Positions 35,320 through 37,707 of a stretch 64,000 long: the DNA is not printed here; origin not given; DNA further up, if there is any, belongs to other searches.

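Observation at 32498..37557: MtrC-MtrA-MtrB-like outer-membrane porin-cytochrome conduit operon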

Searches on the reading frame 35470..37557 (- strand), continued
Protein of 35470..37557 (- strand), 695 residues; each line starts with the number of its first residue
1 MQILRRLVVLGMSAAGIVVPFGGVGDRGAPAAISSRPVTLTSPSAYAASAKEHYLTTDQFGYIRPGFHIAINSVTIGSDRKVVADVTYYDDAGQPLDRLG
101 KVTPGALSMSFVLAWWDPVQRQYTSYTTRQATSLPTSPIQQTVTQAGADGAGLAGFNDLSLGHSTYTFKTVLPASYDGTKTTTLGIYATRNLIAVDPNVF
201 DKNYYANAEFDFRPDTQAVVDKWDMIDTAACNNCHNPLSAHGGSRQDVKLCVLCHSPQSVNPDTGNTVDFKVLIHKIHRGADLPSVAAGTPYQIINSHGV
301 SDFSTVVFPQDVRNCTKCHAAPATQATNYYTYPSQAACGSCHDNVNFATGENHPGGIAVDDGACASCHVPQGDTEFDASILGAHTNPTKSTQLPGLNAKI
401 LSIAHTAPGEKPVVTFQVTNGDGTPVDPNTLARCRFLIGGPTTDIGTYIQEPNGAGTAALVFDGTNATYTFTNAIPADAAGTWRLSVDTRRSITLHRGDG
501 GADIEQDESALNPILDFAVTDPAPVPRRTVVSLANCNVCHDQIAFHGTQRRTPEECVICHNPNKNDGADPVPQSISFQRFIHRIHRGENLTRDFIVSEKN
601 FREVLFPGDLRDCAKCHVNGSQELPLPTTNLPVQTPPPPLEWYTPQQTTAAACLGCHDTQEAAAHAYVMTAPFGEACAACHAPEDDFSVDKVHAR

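Call 95: find_homologous_proteins(query=window:35470-37557:-, max_evalue=0.001)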
Query window:35470-37557:- (695 aa): 5921 proteins with E <= 0.001 among 8000 candidates; the best 120 are listed.
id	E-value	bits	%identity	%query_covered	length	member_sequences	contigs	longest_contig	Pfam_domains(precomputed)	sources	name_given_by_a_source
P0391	0.0e+0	1198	74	100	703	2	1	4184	PF09699.16,PF14537.12,PF14522.12,PF22113.2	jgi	jgi:OmcA/MtrC family decaheme c-type cytochrome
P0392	0.0e+0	1169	72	100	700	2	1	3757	PF09699.16,PF14537.12,PF14522.12,PF22113.2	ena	-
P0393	0.0e+0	1129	71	100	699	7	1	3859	PF09699.16,PF14537.12,PF14522.12,PF22113.2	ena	-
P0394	0.0e+0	1128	70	100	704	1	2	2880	PF09699.16,PF14537.12,PF14522.12,PF22113.2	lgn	-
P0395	0.0e+0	1127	70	100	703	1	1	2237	PF09699.16,PF14537.12,PF14522.12,PF22113.2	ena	-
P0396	0.0e+0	1121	71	100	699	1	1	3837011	PF09699.16,PF14537.12,PF14522.12,PF22113.2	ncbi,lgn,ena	-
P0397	0.0e+0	1117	70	100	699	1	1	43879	PF09699.16,PF14537.12,PF14522.12,PF22113.2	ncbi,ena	-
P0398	0.0e+0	1089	68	100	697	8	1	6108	PF09699.16,PF14537.12,PF14522.12,PF22113.2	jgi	jgi:OmcA/MtrC family decaheme c-type cytochrome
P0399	0.0e+0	1046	68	94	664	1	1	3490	PF09699.16,PF14537.12,PF14522.12,PF22113.2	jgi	-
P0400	0.0e+0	1041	66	100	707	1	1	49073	PF09699.16,PF14537.12,PF14522.12,PF22113.2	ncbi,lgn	-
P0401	0.0e+0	1036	66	100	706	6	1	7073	PF09699.16,PF14537.12,PF14522.12,PF22113.2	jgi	-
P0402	0.0e+0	1011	64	100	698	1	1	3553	PF09699.16,PF14537.12,PF14522.12,PF22113.2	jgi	jgi:OmcA/MtrC family decaheme c-type cytochrome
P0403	1.1e-289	981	63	100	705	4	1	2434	PF09699.16,PF14537.12,PF14522.12,PF22113.2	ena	-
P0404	8.3e-287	971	63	96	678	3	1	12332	PF09699.16,PF14537.12,PF14522.12,PF22113.2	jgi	jgi:OmcA/MtrC family decaheme c-type cytochrome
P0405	1.1e-285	968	62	100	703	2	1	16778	PF09699.16,PF14537.12,PF14522.12,PF22113.2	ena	-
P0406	3.5e-285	966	62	100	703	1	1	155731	PF09699.16,PF14537.12,PF14522.12,PF22113.2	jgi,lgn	jgi:OmcA/MtrC family decaheme c-type cytochrome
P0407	6.3e-282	955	61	100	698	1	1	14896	PF09699.16,PF14537.12,PF14522.12,PF22113.2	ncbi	ncbi:MAG: OmcA/MtrC family decaheme c-type cytochrome [Thermoanaerobaculia bacterium]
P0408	1.1e-280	951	69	85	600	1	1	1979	PF09699.16,PF14537.12,PF14522.12,PF22113.2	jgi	jgi:OmcA/MtrC family decaheme c-type cytochrome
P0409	5.7e-268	909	59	100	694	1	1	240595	PF09699.16,PF14537.12,PF14522.12,PF22113.2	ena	-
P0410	4.3e-267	906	59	100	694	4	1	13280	PF09699.16,PF14537.12,PF14522.12,PF22113.2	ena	-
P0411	2.1e-262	891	62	94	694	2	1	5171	PF09699.16,PF14537.12,PF02085.22,PF14522.12,PF22113.2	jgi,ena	-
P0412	9.8e-259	879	61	94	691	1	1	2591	PF09699.16,PF14537.12,PF02085.22,PF14522.12,PF22113.2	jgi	jgi:OmcA/MtrC family decaheme c-type cytochrome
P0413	5.0e-258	876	58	100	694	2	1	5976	PF09699.16,PF14537.12,PF14522.12,PF22113.2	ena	-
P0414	3.1e-257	874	57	100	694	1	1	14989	PF09699.16,PF14537.12,PF14522.12,PF22113.2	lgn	-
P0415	6.3e-257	873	58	100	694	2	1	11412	PF09699.16,PF14537.12,PF14522.12,PF22113.2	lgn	-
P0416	8.2e-256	869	58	100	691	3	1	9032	PF09699.16,PF14537.12,PF14522.12,PF22113.2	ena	-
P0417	2.4e-254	864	58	100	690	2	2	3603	PF09699.16,PF14537.12,PF14522.12,PF22113.2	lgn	-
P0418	8.7e-254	862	57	100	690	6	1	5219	PF09699.16,PF14537.12,PF02085.22,PF14522.12,PF22113.2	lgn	-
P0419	1.0e-252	859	56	100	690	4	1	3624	PF09699.16,PF14537.12,PF02085.22,PF14522.12,PF22113.2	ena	-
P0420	2.1e-252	858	57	100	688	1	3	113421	PF09699.16,PF14537.12,PF14522.12,PF22113.2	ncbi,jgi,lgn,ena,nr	ncbi:MAG TPA: OmcA/MtrC family decaheme c-type cytochrome [Thermoanaerobaculia bacterium]|nr:OmcA/Mt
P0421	2.4e-252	857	59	95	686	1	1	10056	PF09699.16,PF14537.12,PF14522.12,PF22113.2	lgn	-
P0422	1.4e-251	855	57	100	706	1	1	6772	PF09699.16,PF14537.12,PF14522.12,PF22113.2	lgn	-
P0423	4.8e-251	853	57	100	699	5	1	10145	PF09699.16,PF14537.12,PF14522.12,PF22113.2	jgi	jgi:OmcA/MtrC family decaheme c-type cytochrome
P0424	1.0e-250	852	61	89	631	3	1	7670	PF09699.16,PF14537.12,PF14522.12,PF22113.2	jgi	jgi:OmcA/MtrC family decaheme c-type cytochrome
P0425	5.8e-250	850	57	97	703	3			PF09699.16,PF14537.12,PF14522.12,PF22113.2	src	-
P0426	6.7e-250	849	56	100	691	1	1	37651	PF09699.16,PF14537.12,PF02085.22,PF14522.12,PF22113.2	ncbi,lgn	-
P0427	7.1e-250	849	57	100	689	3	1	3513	PF09699.16,PF14537.12,PF14522.12,PF22113.2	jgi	jgi:OmcA/MtrC family decaheme c-type cytochrome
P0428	2.5e-249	847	58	95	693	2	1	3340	PF09699.16,PF14537.12,PF02085.22,PF14522.12,PF22113.2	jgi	jgi:OmcA/MtrC family decaheme c-type cytochrome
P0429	3.5e-249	847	57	99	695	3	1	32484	PF09699.16,PF14537.12,PF14522.12,PF22113.2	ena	-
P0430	1.0e-248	845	56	100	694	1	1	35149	PF09699.16,PF14537.12,PF14522.12,PF22113.2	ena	-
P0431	8.3e-248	842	56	100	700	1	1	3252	PF09699.16,PF14537.12,PF02085.22,PF14522.12,PF22113.2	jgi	jgi:OmcA/MtrC family decaheme c-type cytochrome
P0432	1.1e-247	842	56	100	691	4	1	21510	PF09699.16,PF14537.12,PF14522.12,PF22113.2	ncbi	-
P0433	2.7e-247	841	55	100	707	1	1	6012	PF09699.16,PF14537.12,PF02085.22,PF14522.12,PF22113.2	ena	-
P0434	4.8e-247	840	55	100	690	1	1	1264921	PF09699.16,PF14537.12,PF02085.22,PF14522.12,PF22113.2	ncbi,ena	-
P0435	5.0e-247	840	56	100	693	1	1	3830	PF09699.16,PF14537.12,PF02085.22,PF14522.12,PF22113.2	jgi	jgi:OmcA/MtrC family decaheme c-type cytochrome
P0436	8.2e-247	839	56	99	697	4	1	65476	PF09699.16,PF14537.12,PF14522.12,PF22113.2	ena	-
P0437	2.2e-246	838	57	95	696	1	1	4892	PF09699.16,PF14537.12,PF14522.12,PF22113.2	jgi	jgi:OmcA/MtrC family decaheme c-type cytochrome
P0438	2.5e-246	838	59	94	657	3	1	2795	PF09699.16,PF14537.12,PF02085.22,PF14522.12,PF22113.2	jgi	jgi:OmcA/MtrC family decaheme c-type cytochrome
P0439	2.5e-246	838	56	99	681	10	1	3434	PF09699.16,PF14537.12,PF02085.22,PF14522.12,PF22113.2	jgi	-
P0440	3.9e-246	837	58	96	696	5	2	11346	PF09699.16,PF14537.12,PF14522.12,PF22113.2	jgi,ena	-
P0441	5.2e-246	836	55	100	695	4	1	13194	PF09699.16,PF14537.12,PF14522.12,PF22113.2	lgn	-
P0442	5.4e-246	836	57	95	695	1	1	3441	PF09699.16,PF14537.12,PF02085.22,PF14522.12,PF22113.2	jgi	jgi:OmcA/MtrC family decaheme c-type cytochrome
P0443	7.2e-246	836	56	100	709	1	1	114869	PF09699.16,PF14537.12,PF14522.12,PF22113.2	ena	-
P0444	1.3e-245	835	56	100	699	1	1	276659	PF09699.16,PF14537.12,PF14522.12,PF22113.2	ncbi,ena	-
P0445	7.2e-245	833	56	100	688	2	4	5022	PF09699.16,PF14537.12,PF14522.12,PF22113.2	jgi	jgi:OmcA/MtrC family decaheme c-type cytochrome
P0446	1.2e-244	832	55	100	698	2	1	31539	PF09699.16,PF14537.12,PF14522.12,PF22113.2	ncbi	-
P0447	2.0e-244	831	55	100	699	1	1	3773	PF09699.16,PF14537.12,PF14522.12,PF22113.2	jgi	jgi:OmcA/MtrC family decaheme c-type cytochrome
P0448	2.2e-244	831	60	88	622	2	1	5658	PF09699.16,PF14537.12,PF02085.22,PF14522.12,PF22113.2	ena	-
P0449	3.1e-244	831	56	97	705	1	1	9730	PF09699.16,PF14537.12,PF14522.12,PF22113.2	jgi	jgi:OmcA/MtrC family decaheme c-type cytochrome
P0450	7.5e-244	829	54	100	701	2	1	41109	PF09699.16,PF14537.12,PF14522.12,PF22113.2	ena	-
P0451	1.2e-243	829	56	100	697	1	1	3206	PF09699.16,PF14537.12,PF14522.12,PF22113.2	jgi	jgi:OmcA/MtrC family decaheme c-type cytochrome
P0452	1.7e-243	828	58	94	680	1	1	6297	PF09699.16,PF14537.12,PF02085.22,PF14522.12,PF22113.2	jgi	jgi:OmcA/MtrC family decaheme c-type cytochrome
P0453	1.9e-243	828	56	100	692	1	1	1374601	PF09699.16,PF14537.12,PF02085.22,PF14522.12,PF22113.2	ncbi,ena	-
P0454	1.2e-242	825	57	97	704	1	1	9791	PF09699.16,PF14537.12,PF14522.12,PF22113.2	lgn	-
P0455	1.5e-242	825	55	100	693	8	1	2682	PF09699.16,PF14537.12,PF02085.22,PF14522.12,PF22113.2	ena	-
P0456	1.6e-242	825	56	97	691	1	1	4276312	PF09699.16,PF14537.12,PF02085.22,PF14522.12,PF22113.2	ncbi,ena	-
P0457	2.7e-242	824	56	100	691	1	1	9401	PF09699.16,PF14537.12,PF14522.12,PF22113.2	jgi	jgi:OmcA/MtrC family decaheme c-type cytochrome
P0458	3.7e-242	824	55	100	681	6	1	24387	PF09699.16,PF14537.12,PF02085.22,PF14522.12,PF22113.2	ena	-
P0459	5.5e-242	823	56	96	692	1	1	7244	PF09699.16,PF14537.12,PF14522.12,PF22113.2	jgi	jgi:OmcA/MtrC family decaheme c-type cytochrome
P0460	6.6e-242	823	56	98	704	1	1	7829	PF09699.16,PF14537.12,PF02085.22,PF14522.12,PF22113.2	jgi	jgi:OmcA/MtrC family decaheme c-type cytochrome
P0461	8.3e-242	823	56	100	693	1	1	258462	PF09699.16,PF14537.12,PF14522.12,PF22113.2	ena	-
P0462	1.3e-241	822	56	96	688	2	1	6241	PF09699.16,PF14537.12,PF14522.12,PF22113.2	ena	-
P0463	1.7e-241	822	57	94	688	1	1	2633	PF09699.16,PF14537.12,PF14522.12,PF22113.2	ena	-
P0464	2.0e-241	821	55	98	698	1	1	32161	PF09699.16,PF14537.12,PF14522.12,PF22113.2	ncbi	ncbi:MAG: OmcA/MtrC family decaheme c-type cytochrome [Thermoanaerobaculia bacterium]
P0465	2.1e-241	821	57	95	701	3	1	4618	PF09699.16,PF14537.12,PF14522.12,PF22113.2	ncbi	-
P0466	3.0e-241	821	56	99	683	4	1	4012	PF09699.16,PF14537.12,PF14522.12,PF22113.2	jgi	jgi:OmcA/MtrC family decaheme c-type cytochrome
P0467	4.0e-241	820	57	94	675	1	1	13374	PF09699.16,PF14537.12,PF02085.22,PF14522.12,PF22113.2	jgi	jgi:OmcA/MtrC family decaheme c-type cytochrome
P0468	4.0e-241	820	55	100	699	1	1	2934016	PF09699.16,PF14537.12,PF02085.22,PF14522.12,PF22113.2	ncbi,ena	-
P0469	4.5e-241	820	55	100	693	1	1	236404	PF09699.16,PF14537.12,PF02085.22,PF14522.12,PF22113.2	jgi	jgi:OmcA/MtrC family decaheme c-type cytochrome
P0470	5.2e-241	820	55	100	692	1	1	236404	PF09699.16,PF14537.12,PF02085.22,PF14522.12,PF22113.2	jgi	jgi:OmcA/MtrC family decaheme c-type cytochrome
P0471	1.2e-240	819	54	100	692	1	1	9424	PF09699.16,PF14537.12,PF14522.12,PF22113.2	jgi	jgi:OmcA/MtrC family decaheme c-type cytochrome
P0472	1.3e-240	819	55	100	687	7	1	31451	PF09699.16,PF14537.12,PF14522.12,PF22113.2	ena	-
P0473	2.6e-240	818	54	100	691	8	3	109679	PF09699.16,PF14537.12,PF02085.22,PF14522.12,PF22113.2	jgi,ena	-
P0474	5.0e-240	817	55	100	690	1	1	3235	PF09699.16,PF14537.12,PF14522.12,PF22113.2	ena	-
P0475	6.5e-240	816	55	100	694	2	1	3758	PF09699.16,PF14537.12,PF02085.22,PF14522.12,PF22113.2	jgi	jgi:OmcA/MtrC family decaheme c-type cytochrome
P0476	6.8e-240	816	54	100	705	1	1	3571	PF14537.12,PF14522.12,PF22113.2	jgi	jgi:OmcA/MtrC family decaheme c-type cytochrome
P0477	6.8e-240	816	57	96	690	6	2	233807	PF09699.16,PF14537.12,PF14522.12,PF22113.2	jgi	jgi:OmcA/MtrC family decaheme c-type cytochrome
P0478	1.3e-239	815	56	100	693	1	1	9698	PF09699.16,PF14537.12,PF14522.12,PF22113.2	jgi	-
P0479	2.7e-239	814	55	100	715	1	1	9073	PF09699.16,PF14537.12,PF02085.22,PF14522.12,PF22113.2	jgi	jgi:OmcA/MtrC family decaheme c-type cytochrome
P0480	1.2e-238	812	58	94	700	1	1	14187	PF09699.16,PF14537.12,PF14522.12,PF22113.2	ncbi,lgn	-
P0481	1.6e-238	812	54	100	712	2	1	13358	PF09699.16,PF14537.12,PF02085.22,PF14522.12,PF22113.2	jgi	-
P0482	8.7e-238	809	57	94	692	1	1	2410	PF09699.16,PF14537.12,PF14522.12,PF22113.2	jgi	jgi:OmcA/MtrC family decaheme c-type cytochrome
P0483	1.7e-237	808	54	100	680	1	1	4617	PF09699.16,PF14537.12,PF02085.22,PF14522.12,PF22113.2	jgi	-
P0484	2.7e-237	808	54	100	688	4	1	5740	PF09699.16,PF14537.12,PF14522.12,PF22113.2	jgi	jgi:OmcA/MtrC family decaheme c-type cytochrome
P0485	5.0e-237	807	54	100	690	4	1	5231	PF09699.16,PF14537.12,PF14522.12,PF22113.2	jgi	jgi:OmcA/MtrC family decaheme c-type cytochrome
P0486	5.9e-237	807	56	95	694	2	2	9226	PF09699.16,PF14537.12,PF14522.12,PF22113.2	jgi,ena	-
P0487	6.3e-237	806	53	100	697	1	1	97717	PF09699.16,PF14537.12,PF14522.12,PF22113.2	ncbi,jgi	-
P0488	6.3e-237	806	57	94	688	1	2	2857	PF09699.16,PF14537.12,PF14522.12,PF22113.2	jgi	-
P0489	6.8e-237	806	56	94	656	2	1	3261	PF09699.16,PF14537.12,PF14522.12,PF22113.2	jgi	jgi:OmcA/MtrC family decaheme c-type cytochrome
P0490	7.0e-237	806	54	100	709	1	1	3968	PF09699.16,PF14537.12,PF14522.12,PF22113.2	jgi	jgi:OmcA/MtrC family decaheme c-type cytochrome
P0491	7.4e-237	806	55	96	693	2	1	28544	PF09699.16,PF14537.12,PF14522.12,PF22113.2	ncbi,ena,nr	ncbi:MAG TPA: OmcA/MtrC family decaheme c-type cytochrome [Thermoanaerobaculaceae bacterium]|nr:OmcA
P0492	7.8e-237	806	55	100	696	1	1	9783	PF09699.16,PF14537.12,PF02085.22,PF14522.12,PF22113.2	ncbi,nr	ncbi:MAG TPA: OmcA/MtrC family decaheme c-type cytochrome [Thermoanaerobaculia bacterium]|nr:OmcA/Mt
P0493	9.9e-237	806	54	100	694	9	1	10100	PF09699.16,PF14537.12,PF14522.12,PF22113.2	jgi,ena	-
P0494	2.6e-236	804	54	100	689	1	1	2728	PF09699.16,PF14537.12,PF14522.12,PF22113.2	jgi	jgi:OmcA/MtrC family decaheme c-type cytochrome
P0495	3.4e-236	804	56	93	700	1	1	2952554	PF09699.16,PF14537.12,PF14522.12,PF22113.2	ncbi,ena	-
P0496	3.4e-236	804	54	100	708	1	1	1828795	PF09699.16,PF14537.12,PF02085.22,PF14522.12,PF22113.2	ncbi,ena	-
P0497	4.3e-236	804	56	94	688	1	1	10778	PF09699.16,PF14537.12,PF14522.12,PF22113.2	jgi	jgi:OmcA/MtrC family decaheme c-type cytochrome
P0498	9.9e-236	802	53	100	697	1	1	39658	PF09699.16,PF14537.12,PF14522.12,PF22113.2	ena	-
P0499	1.1e-235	802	54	100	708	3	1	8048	PF09699.16,PF14537.12,PF02085.22,PF14522.12,PF22113.2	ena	-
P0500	1.2e-235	802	53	100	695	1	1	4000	PF09699.16,PF14537.12,PF14522.12,PF22113.2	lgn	-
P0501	2.4e-235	801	54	100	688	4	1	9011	PF09699.16,PF14537.12,PF14522.12,PF22113.2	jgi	jgi:OmcA/MtrC family decaheme c-type cytochrome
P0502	5.0e-235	800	56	97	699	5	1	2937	PF09699.16,PF14537.12,PF14522.12,PF22113.2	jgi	jgi:OmcA/MtrC family decaheme c-type cytochrome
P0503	5.3e-235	800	53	100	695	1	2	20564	PF09699.16,PF14537.12,PF02085.22,PF14522.12,PF22113.2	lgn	-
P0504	1.0e-234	799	54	97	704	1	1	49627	PF09699.16,PF14537.12,PF02085.22,PF14522.12,PF22113.2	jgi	jgi:OmcA/MtrC family decaheme c-type cytochrome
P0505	1.8e-234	798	53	100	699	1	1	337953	PF09699.16,PF14537.12,PF02085.22,PF14522.12,PF22113.2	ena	-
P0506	3.6e-234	797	54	99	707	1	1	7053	PF09699.16,PF14537.12,PF02085.22,PF14522.12,PF22113.2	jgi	jgi:OmcA/MtrC family decaheme c-type cytochrome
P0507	6.2e-234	797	54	100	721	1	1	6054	PF09699.16,PF14537.12,PF02085.22,PF14522.12,PF22113.2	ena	-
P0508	6.7e-234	796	54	100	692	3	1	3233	PF09699.16,PF14537.12,PF14522.12,PF22113.2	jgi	jgi:OmcA/MtrC family decaheme c-type cytochrome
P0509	1.0e-233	796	55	99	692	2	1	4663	PF09699.16,PF14537.12,PF02085.22,PF14522.12,PF22113.2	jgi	jgi:OmcA/MtrC family decaheme c-type cytochrome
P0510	1.2e-233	796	56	94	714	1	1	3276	PF09699.16,PF14537.12,PF14522.12,PF22113.2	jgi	jgi:OmcA/MtrC family decaheme c-type cytochrome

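Call 106: predict_structure(alignment_id=A4)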
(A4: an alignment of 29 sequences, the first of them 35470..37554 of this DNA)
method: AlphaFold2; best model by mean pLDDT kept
length: 694 residues; sequences in the alignment: 29
mean_pLDDT: 56.8   pTM: 0.45
mean pLDDT of the five models: 56.8, 53.7, 50.0, 49.7, 44.8
residues with pLDDT >= 90: 28; 70-90: 197; 50-70: 158; < 50: 311
segments of 3 or more residues with pLDDT < 50: 1-37, 127-145, 256-267, 278-314, 328-332, 364-366, 368-391, 441-456, 496-500, 526-531, 537-548, 560-575, 585-613, 619-682, 684-694
pLDDT, mean of each block of 10 residues (from residue 1): 40 32 29 45 80 82 87 86 91 86 83 71 52 31 45 78 85 77 83 59 83 83 62 54 63 51 42 51 33 37 36 51 54 50 54 51 46 35 40 75 88 87 83 73 42 52 88 76 78 53 65 78 55 48 47 58 39 45 46 36 35 47 30 29 29 35 36 33 42 35
secondary structure, 60 per line:
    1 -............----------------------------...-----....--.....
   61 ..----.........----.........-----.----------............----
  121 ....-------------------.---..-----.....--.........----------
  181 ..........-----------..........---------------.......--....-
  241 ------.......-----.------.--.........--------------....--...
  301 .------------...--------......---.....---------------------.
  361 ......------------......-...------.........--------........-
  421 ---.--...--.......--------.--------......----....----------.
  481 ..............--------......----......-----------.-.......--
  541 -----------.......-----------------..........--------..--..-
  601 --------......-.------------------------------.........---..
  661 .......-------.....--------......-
elements in order (helices of 4 or more, strands of 3 or more residues): H2-13 H50-53 H56-62 E67-75 E80-88 E105-116 E121-124 E155-159 E162-170 E181-190 E202-211 H227-233 H236-239 H247-253 H269-277 E292-295 E298-301 H325-330 H334-338 H360-366 H379-384 E395-403 E412-419 E432-438 E459-461 E466-469 E480-494 E503-508 E513-518 H532-538 H552-558 H576-585 H609-614 H647-655 H659-667 H675-679 H688-693
